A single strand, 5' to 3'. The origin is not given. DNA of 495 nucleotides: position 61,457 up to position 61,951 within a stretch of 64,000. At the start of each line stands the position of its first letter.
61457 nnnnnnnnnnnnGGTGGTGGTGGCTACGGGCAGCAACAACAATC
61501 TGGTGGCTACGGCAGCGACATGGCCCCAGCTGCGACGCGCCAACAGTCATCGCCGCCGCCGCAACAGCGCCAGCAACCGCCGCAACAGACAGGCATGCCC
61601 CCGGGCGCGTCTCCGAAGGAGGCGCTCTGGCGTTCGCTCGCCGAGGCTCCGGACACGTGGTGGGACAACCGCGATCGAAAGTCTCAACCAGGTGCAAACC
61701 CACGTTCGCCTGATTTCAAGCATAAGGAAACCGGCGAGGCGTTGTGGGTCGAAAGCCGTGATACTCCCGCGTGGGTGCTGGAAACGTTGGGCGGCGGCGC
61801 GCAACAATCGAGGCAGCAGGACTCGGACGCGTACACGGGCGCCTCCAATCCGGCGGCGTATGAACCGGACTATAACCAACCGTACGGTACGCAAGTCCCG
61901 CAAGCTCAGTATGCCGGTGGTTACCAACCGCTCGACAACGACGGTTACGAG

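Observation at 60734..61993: OSB-type organellar ssDNA-binding protein with a recognisable PDF motif in a picoalga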

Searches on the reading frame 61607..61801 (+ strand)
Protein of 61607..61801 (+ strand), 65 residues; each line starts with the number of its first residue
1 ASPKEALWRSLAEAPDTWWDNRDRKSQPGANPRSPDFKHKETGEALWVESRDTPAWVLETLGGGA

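Call 19: find_homologous_proteins(query=A1, max_evalue=0.001)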
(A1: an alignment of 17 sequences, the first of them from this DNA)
Query A1 (17 sequences) (62 aa, profile of the alignment): 88 proteins with E <= 0.001 among 268 candidates.
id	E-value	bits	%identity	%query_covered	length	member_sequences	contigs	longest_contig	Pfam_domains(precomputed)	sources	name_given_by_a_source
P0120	2.5e-32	128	56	87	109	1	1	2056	-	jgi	jgi:hypothetical protein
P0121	1.5e-21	94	56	92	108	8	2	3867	-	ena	-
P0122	1.5e-21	94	51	92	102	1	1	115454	-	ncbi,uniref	ncbi:protein OSB1, mitochondrial-like [Bidens hawaiensis]|uniref:protein OSB1, mitochondrial-like n=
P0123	4.2e-20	89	54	92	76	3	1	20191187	-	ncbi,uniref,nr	ncbi:hypothetical protein F2Q68_00037188 [Brassica cretica]|uniref:Uncharacterized protein n=1 Tax=B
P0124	5.3e-20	89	49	89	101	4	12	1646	-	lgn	-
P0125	9.4e-20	88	52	94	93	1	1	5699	-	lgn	-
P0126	2.6e-19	86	49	89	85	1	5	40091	-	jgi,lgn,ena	-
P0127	2.7e-19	86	51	89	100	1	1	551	-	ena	-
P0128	3.3e-19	86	53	89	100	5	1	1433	-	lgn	-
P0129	3.7e-19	86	51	82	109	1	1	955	-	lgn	-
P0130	3.9e-19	86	51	89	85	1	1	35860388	-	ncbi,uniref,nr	ncbi:Protein OSB1, mitochondrial [Senna tora]|uniref:Protein OSB1, mitochondrial n=1 Tax=Senna tora 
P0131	4.3e-19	86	58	77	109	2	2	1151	-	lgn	-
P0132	6.9e-19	85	55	94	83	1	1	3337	-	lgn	-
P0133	2.2e-18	83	47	89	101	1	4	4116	-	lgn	-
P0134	2.4e-18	83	51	89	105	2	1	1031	-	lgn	-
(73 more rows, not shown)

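Call 25: search_protein_representatives(alignment_id=A1)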
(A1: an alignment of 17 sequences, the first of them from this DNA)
Query: 17 sequences, 57 profile positions. Proteins with E-value up to 0.001 (for the whole library): 1449; up to 1e-10: 703; up to 1e-30: 127. The best 150 are listed.
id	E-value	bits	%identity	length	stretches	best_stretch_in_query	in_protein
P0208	6.9e-209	691.9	-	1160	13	3-56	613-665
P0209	7.7e-143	480.4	-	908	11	2-56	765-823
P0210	7.3e-124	419.6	-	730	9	3-56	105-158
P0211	7.4e-118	400.4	-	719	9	4-56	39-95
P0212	1.8e-112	383.2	-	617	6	3-56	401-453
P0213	1.6e-110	376.9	-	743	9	3-55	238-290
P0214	4.3e-105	359.5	-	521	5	2-56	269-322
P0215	8.2e-97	333.0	-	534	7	2-55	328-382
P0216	2.2e-89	309.2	-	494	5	3-56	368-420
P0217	3.1e-84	292.8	-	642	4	3-56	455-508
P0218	3.5e-84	292.6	-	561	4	3-56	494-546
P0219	4.1e-80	279.5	-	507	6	4-56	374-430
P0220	2.3e-79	277.2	-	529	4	3-56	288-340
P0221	1.9e-78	274.2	-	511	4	3-56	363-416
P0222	8.6e-78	272.1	-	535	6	3-56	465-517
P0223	1.3e-70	249.1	-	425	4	4-56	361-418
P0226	1.3e-63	226.7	-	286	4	5-55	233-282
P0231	1.5e-59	213.7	-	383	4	4-55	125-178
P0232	2.8e-59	212.8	-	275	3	3-56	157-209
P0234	1.2e-58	210.8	-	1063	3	2-55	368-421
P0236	1.3e-57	207.5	-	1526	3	2-56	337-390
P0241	7.4e-56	201.9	-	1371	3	3-56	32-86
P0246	4.6e-53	192.9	-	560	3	3-55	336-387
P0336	4.5e-30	119.3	-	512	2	4-56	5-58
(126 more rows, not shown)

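Call 26: list_cluster_members(proteins=[P0208, P0209, P0210, P0211, P0213, P0234, P0236, P0241, P0336, P0226])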
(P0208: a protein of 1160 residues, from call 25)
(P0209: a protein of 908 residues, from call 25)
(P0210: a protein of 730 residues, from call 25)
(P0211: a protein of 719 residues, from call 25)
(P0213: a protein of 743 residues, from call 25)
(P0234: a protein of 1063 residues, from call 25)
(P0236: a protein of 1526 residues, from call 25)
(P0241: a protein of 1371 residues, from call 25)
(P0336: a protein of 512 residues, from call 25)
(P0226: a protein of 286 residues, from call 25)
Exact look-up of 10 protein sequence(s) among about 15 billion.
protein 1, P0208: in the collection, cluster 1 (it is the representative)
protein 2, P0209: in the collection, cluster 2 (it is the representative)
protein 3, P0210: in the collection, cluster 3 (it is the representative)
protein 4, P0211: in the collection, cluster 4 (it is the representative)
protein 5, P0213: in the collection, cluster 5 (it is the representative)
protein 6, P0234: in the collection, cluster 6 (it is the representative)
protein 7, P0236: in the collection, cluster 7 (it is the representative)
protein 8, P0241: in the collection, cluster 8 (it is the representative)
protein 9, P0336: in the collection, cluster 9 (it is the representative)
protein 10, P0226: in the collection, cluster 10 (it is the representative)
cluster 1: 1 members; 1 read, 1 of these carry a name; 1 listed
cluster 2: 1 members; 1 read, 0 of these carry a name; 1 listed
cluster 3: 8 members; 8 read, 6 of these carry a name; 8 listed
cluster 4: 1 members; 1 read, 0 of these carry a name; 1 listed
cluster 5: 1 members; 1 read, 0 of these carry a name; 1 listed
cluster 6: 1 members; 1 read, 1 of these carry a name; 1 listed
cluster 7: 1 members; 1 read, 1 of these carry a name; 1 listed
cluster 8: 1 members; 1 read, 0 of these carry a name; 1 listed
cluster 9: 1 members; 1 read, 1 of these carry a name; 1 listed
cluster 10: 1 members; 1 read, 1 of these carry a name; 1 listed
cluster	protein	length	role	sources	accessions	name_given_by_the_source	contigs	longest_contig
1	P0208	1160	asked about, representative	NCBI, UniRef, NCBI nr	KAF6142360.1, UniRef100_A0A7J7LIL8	hypothetical protein GIB67_023385 [Kingdonia uniflora] | Uncharacterized protein n=1 Tax=Kingdonia uniflora TaxID=39325 RepID=A0A7J7LIL8_9MAGN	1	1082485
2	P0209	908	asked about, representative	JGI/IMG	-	-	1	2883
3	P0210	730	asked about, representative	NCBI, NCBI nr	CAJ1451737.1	unnamed protein product [Effrenium voratum]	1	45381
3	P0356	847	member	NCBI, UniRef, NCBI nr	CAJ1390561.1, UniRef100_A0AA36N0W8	unnamed protein product [Effrenium voratum] | Uncharacterized protein n=1 Tax=Effrenium voratum TaxID=2562239 RepID=A0AA36N0W8_9DINO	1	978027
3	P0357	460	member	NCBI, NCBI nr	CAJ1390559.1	unnamed protein product [Effrenium voratum]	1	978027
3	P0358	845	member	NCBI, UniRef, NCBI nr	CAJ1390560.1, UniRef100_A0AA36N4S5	unnamed protein product [Effrenium voratum] | Uncharacterized protein n=2 Tax=Effrenium voratum TaxID=2562239 RepID=A0AA36N4S5_9DINO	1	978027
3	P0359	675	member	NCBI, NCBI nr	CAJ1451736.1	unnamed protein product [Effrenium voratum]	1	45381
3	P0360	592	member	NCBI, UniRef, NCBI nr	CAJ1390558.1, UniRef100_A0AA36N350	unnamed protein product [Effrenium voratum] | Uncharacterized protein n=1 Tax=Effrenium voratum TaxID=2562239 RepID=A0AA36N350_9DINO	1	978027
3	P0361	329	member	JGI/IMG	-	-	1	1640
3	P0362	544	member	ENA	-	-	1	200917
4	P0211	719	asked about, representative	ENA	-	-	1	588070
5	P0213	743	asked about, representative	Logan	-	-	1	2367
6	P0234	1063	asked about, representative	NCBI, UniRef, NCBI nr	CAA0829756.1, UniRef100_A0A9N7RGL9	Interactor of constitutive active ROPs 2-chloroplastic [Striga hermonthica] | Interactor of constitutive active ROPs 2-chloroplastic n=1 Tax=Striga hermonthica ...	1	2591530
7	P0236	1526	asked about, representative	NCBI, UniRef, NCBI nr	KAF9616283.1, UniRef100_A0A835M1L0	hypothetical protein IFM89_029059 [Coptis chinensis] | Kinesin motor domain-containing protein n=1 Tax=Coptis chinensis TaxID=261450 ...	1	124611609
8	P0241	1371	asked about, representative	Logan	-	-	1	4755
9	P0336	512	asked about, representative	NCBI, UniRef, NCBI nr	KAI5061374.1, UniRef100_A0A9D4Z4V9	hypothetical protein GOP47_0023879 [Adiantum capillus-veneris] | Pentatricopeptide repeat-containing protein n=1 Tax=Adiantum capillus-veneris TaxID=13818 ...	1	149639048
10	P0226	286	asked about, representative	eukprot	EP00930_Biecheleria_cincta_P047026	TRINITY_DN3252_c0_g1_i3.p1 TRINITY_DN3252_c0_g1~~TRINITY_DN3252_c0_g1_i3.p1 ORF ...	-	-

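Call 40: predict_structure(alignment_id=A3)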
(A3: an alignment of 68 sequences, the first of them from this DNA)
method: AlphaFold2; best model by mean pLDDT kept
length: 65 residues; sequences in the alignment: 68
mean_pLDDT: 90.2   pTM: 0.76
mean pLDDT of the five models: 90.2, 89.0, 88.5, 88.1, 87.8
residues with pLDDT >= 90: 47; 70-90: 14; 50-70: 2; < 50: 2
segments of 3 or more residues with pLDDT < 50: none
pLDDT, mean of each block of 10 residues (from residue 1): 90 96 91 95 95 89 59
secondary structure, 60 per line:
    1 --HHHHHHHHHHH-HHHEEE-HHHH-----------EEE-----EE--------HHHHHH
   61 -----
elements in order: H3-13 E18-20 H22-25 E37-39 H55-60

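Call 42: search_protein_families(library=pfam, proteins=[P0210], max_evalue=0.1)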
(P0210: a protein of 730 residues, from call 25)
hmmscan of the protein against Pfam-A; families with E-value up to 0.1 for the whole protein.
P0210 (730 aa): 3 families
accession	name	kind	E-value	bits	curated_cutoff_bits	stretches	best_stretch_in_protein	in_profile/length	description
PF24059.1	DUF7360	-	0.00067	19.9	27.6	0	261-275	5-19/39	Domain of unknown function (DUF7360)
PF10661.14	EssA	-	0.003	17.9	24.1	0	262-282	62-82/147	WXG100 protein secretion system (Wss), protein EssA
PF24710.1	DUF7671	-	0.051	13.9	27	0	466-501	24-59/98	Family of unknown function (DUF7671)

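Call 47: list_cluster_members(proteins=[P0214, P0216, P0223, P0232, P0246, P0029, P0031, P0038, P0018, P0231])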
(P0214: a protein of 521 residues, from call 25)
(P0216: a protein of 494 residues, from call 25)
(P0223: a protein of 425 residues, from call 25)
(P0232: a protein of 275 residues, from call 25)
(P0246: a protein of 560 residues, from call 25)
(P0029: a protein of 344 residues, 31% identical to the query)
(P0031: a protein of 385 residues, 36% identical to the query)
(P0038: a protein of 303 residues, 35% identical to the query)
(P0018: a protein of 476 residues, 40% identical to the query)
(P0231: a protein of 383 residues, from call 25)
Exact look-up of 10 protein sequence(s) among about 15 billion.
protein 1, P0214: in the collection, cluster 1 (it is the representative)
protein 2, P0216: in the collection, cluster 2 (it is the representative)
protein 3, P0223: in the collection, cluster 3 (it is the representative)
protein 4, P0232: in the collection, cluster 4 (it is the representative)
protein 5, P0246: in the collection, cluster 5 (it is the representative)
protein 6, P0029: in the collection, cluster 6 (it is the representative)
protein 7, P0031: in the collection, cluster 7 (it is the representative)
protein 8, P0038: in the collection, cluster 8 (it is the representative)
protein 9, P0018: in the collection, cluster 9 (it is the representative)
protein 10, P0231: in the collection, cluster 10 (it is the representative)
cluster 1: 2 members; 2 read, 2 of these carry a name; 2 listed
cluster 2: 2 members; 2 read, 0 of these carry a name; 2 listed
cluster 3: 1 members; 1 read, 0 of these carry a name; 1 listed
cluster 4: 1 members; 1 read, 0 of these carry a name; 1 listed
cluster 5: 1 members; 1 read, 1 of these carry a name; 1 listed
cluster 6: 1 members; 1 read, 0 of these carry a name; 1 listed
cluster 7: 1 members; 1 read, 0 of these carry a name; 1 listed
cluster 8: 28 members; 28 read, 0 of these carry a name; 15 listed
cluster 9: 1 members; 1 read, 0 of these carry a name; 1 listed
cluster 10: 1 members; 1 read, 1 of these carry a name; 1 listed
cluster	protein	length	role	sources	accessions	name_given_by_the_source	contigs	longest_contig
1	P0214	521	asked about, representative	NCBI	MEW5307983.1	MAG: hypothetical protein WDW36_010349 [Sanguina aurantia]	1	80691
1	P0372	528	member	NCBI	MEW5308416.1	MAG: hypothetical protein WDW38_000380 [Sanguina aurantia]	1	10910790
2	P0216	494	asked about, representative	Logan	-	-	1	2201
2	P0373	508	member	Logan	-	-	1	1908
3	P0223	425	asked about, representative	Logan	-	-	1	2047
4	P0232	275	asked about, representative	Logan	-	-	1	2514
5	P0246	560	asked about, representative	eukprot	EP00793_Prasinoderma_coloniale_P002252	PRCOL_00002760-RA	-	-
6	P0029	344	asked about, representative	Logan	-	-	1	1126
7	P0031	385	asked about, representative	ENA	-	-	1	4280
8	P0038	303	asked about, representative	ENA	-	-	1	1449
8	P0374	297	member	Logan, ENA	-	-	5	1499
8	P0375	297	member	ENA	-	-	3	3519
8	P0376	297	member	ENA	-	-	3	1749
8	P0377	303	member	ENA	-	-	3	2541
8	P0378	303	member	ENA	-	-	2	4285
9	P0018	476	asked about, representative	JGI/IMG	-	-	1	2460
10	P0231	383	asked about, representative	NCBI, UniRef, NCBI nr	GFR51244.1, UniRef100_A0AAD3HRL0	hypothetical protein Agub_g13619 [Astrephomene gubernaculifera] | Uncharacterized protein n=1 Tax=Astrephomene gubernaculifera TaxID=47775 ...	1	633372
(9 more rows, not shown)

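Call 48: fold_search(model_id=the predicted structure, library=pdb)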
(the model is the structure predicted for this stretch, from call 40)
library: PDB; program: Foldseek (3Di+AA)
matches with E <= 10: 12; with E <= 0.001: 0
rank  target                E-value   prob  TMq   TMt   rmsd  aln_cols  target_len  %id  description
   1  8h6h_B                5.1e+00  0.02  0.24  0.03   6.3        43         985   26  cryo-EM structure of cellodextrin phosphorylase from Clostridium thermocellum (released 2023-10-25)
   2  1dvr_A                5.8e+00  0.01  0.16  0.06   7.4        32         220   38  STRUCTURE OF A MUTANT ADENYLATE KINASE LIGATED WITH AN ATP-ANALOGUE SHOWING DOMAIN CLOSURE OVER ATP (released 1996-04-03)
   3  4uor_C                6.7e+00  0.02  0.22  0.05   3.9        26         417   15  Structure of lipoteichoic acid synthase LtaS from Listeria monocytogenes in complex with glycerol phosphate (released 2014-08-27)
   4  2ar7_A                7.2e+00  0.01  0.16  0.08  10.6        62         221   18  Crystal structure of human adenylate kinase 4, AK4 (released 2005-12-06)
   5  4chc_D                9.0e+00  0.07  0.36  0.18   4.3        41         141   15  Crystal structure of the N-terminal domain of the PA subunit of Thogoto virus polymerase (form 2) (released 2014-02-05)
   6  9b87_A                9.0e+00  0.01  0.25  0.07   9.8        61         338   16  Tetrameric cryo-EM structure of E. coli BcsZ (released 2025-02-19)
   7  4uor_K                9.0e+00  0.01  0.22  0.05   4.0        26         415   15  Structure of lipoteichoic acid synthase LtaS from Listeria monocytogenes in complex with glycerol phosphate (released 2014-08-27)
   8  2g3w_B                9.6e+00  0.01  0.25  0.11   7.8        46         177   20  The Crystal Structure of YaeQ Protein from Xanthomonas axonopodis pv. citri (released 2007-02-27)
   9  4uor_J                9.6e+00  0.01  0.22  0.05   3.9        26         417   15  Structure of lipoteichoic acid synthase LtaS from Listeria monocytogenes in complex with glycerol phosphate (released 2014-08-27)
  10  4np6_B                9.6e+00  0.01  0.16  0.07   6.5        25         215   32  Crystal Structure of Adenylate Kinase from Vibrio cholerae O1 biovar eltor (released 2013-12-18)
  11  3qxf_A                9.6e+00  0.01  0.18  0.06  10.3        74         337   16  Structure of the bacterial cellulose synthase subunit Z (released 2011-03-30)
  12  8ro2_L                9.6e+00  0.01  0.22  0.04  15.9        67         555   22  Integrative Structure of the human intron lariat Spliceosome (ILS'') (released 2024-09-18)

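Call 49: search_protein_families(library=pfam, proteins=[P0214, P0231, P0246, P0223, P0216, P0232, P0226, P0211, P0209, P0213], max_evalue=0.1)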
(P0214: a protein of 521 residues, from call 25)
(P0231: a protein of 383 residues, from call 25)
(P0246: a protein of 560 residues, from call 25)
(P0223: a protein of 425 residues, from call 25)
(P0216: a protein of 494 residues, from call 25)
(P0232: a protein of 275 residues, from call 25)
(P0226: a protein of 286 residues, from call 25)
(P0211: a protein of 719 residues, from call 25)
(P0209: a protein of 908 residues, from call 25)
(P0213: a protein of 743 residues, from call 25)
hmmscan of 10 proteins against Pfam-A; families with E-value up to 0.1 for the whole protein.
P0214 (521 aa): 1 family
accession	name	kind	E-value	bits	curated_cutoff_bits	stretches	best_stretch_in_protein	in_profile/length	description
PF22323.1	Aq_1974-like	-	0.0094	16.1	27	0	432-449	24-41/64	Uncharacterised protein aq_1974-like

P0231 (383 aa): 2 families
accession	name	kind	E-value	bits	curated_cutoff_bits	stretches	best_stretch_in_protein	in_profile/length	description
PF21475.2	PaaA-like_N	-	2.5e-05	24.1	27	0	90-106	26-42/60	PaaA-like, N-terminal domain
PF11438.13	N36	-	0.047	14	25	0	200-210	9-19/35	36-mer N-terminal peptide of the N protein (N36)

P0246 (560 aa): 1 family
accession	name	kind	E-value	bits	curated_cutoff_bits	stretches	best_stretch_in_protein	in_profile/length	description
PF00436.31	SSB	-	1.1e-05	25.9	26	1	125-198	23-101/104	Single-strand binding protein family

P0223 (425 aa): 0 families

P0216 (494 aa): 1 family
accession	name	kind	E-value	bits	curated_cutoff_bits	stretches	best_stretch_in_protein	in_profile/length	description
PF00436.31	SSB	-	0.012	16.1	26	1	98-142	59-103/104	Single-strand binding protein family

P0232 (275 aa): 1 family
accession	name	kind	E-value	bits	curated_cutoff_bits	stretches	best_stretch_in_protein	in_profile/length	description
PF16177.11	ACAS_N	-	0.031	14.5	27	0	158-183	2-27/55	Acetyl-coenzyme A synthetase N-terminus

P0226 (286 aa): 1 family
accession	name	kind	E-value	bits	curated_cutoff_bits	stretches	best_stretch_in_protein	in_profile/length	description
PF18535.6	Gal11_ABD1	-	0.021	15.4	31.8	0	152-173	20-41/82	Gal11 activator-binding domain (ABD1)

P0211 (719 aa): 5 families
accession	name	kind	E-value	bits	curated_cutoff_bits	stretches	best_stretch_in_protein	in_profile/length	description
PF16279.10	DUF4927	-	3.1e-13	50.9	29.8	0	630-652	33-55/89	Domain of unknown function (DUF4927)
PF04891.17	NifQ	-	4.2e-07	31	27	0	102-121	78-97/159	NifQ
PF07201.16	HrpJ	-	7.2e-05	23.6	25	0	166-206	5-41/166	HrpJ-like domain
PF23760.1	Beta-prop_DCAF12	-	0.017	14.5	27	0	163-207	302-345/381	DDB1- and CUL4-associated factor 12 beta propeller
PF20042.4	DUF6444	-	0.043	14.9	27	0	464-499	20-55/85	Family of unknown function (DUF6444)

P0209 (908 aa): 0 families

P0213 (743 aa): 0 families

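Call 53: find_related_loci(query=A1, collection=genome_contigs, flank=3000)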
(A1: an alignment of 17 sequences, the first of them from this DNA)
Query A1 (62 aa) in genome_contigs; peptide patterns used: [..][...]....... (x = any residue, [..] = any of these).
33 stretches matched a pattern; 1 encode a relative of the query (tblastn E <= 1e-3); 1 distinct loci.
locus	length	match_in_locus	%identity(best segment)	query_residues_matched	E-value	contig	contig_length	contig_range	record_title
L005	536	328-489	66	1-58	2e-26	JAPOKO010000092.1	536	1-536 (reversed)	MAG: bacterium isolate bin92 NODE_92_length_536_cov_2.601307, whole genome shotgun sequence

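Call 54: find_related_loci(query=A1, collection=viral_contigs, flank=3000)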
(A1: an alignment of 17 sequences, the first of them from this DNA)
Query A1 (62 aa) in viral_contigs; peptide patterns used: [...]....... (x = any residue, [..] = any of these).
20 stretches matched a pattern; 4 encode a relative of the query (tblastn E <= 1e-3); 4 distinct loci.
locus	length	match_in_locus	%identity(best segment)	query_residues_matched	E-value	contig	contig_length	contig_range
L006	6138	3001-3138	47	10-56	5e-11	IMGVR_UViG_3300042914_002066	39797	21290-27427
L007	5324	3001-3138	45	10-56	7e-11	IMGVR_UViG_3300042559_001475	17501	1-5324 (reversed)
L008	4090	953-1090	45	10-56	1e-10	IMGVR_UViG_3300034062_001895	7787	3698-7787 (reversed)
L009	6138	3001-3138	45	10-56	1e-10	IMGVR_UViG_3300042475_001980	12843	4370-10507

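Call 70: search_protein_families(library=pfam, proteins=[L006:1486-2256:+, L006:2897-4189:+, L006:4168-5109:+, L006:5109-5441:+, L006:494-1174:+], max_evalue=0.001)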
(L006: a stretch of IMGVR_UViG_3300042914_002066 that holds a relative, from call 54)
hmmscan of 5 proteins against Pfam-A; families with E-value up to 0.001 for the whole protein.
L006:1486-2256:+ (257 aa): 1 family
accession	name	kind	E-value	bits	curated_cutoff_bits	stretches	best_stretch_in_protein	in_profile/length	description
PF12705.13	PDDEXK_1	-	2.6e-14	54.2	22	1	11-252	4-246/247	PD-(D/E)XK nuclease superfamily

L006:2897-4189:+ (431 aa): 2 families
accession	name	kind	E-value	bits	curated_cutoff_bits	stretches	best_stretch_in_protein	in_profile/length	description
PF03796.21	DnaB_C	-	6.7e-14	52.3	27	1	159-335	5-186/255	DnaB-like helicase C terminal domain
PF13481.12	AAA_25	-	0.00023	21.3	27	0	153-330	12-193/195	AAA domain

L006:4168-5109:+ (314 aa): 1 family
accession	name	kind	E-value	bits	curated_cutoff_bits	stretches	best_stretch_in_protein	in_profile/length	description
PF22548.2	AEP-TOTE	-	2.3e-14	54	27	1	49-192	65-210/230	TOTE conflict system, Archaeo-Eukaryotic Primase domain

L006:5109-5441:+ (111 aa): 1 family
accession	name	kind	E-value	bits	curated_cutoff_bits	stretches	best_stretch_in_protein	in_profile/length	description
PF05866.16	RusA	-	2.6e-16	60.8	22.8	1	11-109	3-110/124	Endodeoxyribonuclease RusA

L006:494-1174:+ (227 aa): 0 families
